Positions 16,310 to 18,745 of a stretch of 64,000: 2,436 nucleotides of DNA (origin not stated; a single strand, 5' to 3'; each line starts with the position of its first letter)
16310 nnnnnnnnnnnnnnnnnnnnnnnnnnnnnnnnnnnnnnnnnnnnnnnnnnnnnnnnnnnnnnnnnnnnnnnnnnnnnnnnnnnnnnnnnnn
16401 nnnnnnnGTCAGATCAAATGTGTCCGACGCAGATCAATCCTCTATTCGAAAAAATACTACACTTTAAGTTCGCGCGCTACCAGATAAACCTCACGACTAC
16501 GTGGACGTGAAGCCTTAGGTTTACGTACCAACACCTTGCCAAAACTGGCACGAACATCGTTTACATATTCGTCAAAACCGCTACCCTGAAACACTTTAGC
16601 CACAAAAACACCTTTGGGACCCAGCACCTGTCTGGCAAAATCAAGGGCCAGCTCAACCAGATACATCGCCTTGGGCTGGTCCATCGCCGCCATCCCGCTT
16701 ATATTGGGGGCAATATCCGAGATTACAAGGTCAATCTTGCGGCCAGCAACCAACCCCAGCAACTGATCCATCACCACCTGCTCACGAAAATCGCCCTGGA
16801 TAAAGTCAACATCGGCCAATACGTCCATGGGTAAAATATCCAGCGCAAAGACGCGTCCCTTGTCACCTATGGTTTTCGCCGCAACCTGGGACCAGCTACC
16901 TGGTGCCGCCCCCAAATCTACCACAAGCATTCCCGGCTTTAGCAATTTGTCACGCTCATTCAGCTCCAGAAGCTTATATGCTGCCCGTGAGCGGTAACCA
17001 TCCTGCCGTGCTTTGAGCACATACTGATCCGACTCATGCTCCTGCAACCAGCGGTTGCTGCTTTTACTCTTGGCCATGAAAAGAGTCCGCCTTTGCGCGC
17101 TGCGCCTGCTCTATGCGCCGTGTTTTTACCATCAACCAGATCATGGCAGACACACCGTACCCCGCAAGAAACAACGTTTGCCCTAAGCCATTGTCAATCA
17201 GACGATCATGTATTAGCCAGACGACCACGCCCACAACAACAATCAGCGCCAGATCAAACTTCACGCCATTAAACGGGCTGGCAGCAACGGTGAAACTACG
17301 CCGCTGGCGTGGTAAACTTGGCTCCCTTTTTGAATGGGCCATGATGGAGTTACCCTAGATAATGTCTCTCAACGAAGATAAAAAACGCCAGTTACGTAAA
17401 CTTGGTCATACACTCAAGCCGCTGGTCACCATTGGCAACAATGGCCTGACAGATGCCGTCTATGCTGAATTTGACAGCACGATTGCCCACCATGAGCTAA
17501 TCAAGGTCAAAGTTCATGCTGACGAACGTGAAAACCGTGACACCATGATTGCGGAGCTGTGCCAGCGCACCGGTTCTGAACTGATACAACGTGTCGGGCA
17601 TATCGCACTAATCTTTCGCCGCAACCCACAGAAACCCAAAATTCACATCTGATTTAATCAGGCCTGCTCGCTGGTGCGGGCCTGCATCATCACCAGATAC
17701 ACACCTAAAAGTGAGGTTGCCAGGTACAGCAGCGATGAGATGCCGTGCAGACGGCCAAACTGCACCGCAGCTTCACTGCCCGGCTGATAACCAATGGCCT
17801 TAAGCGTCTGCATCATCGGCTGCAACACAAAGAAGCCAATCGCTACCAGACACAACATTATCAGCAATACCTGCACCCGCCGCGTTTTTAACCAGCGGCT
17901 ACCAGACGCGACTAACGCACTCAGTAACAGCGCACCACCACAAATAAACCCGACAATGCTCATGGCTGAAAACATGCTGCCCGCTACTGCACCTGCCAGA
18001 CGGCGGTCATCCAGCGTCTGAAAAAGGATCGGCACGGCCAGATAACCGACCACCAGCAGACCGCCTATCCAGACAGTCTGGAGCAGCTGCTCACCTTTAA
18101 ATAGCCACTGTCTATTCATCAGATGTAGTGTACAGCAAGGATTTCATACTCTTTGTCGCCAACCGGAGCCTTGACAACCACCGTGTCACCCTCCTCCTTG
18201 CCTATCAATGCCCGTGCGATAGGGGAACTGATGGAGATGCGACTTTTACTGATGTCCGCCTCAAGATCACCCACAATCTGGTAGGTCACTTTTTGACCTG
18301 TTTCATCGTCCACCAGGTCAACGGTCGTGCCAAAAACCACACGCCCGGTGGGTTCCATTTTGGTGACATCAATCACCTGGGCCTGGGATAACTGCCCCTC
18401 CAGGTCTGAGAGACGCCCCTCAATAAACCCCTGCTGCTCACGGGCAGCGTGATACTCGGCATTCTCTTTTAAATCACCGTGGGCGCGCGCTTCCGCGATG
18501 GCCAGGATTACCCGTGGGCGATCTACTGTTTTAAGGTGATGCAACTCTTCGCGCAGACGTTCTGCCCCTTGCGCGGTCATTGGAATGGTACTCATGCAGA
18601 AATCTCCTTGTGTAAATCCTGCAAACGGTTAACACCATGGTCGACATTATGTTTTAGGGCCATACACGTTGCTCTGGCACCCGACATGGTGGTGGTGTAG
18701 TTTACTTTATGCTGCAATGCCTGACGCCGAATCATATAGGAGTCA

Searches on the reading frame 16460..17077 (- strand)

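Call 85: search_protein_families(library=pfam, proteins=[window:16460-17077:-], max_evalue=0.00001)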
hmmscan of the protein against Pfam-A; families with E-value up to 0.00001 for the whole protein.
window:16460-17077:- (206 aa): 1 family
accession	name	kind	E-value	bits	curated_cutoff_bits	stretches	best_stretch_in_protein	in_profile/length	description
PF01728.25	FtsJ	-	6.5e-59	199.3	24.1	1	28-203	1-180/181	FtsJ-like methyltransferase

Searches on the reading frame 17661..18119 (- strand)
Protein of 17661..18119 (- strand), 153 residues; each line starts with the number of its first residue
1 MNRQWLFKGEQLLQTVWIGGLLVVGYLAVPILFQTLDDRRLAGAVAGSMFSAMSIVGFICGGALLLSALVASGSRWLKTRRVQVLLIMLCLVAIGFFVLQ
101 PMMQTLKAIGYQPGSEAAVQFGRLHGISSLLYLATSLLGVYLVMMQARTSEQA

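Call 86: search_protein_families(library=pfam, proteins=[window:17661-18119:-], max_evalue=0.00001)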
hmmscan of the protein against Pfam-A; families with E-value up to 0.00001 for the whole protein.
window:17661-18119:- (153 aa): 1 family
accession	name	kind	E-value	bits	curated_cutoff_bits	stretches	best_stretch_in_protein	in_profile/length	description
PF13664.11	DUF4149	-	7.1e-17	62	24.6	1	13-111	2-101/102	Domain of unknown function (DUF4149)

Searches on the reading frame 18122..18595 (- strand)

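Call 86: search_protein_families(library=pfam, proteins=[window:18122-18595:-], max_evalue=0.00001)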
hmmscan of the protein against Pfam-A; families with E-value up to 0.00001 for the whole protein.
window:18122-18595:- (158 aa): 2 families
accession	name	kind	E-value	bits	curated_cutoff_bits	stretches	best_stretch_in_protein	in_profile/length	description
PF03449.20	GreA_GreB_N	-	2e-31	108.4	24.5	1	4-74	1-71/71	Transcription elongation factor, N-terminal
PF01272.25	GreA_GreB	-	1.7e-28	98.9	26.9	1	82-157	2-77/77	Transcription elongation factor, GreA/GreB, C-term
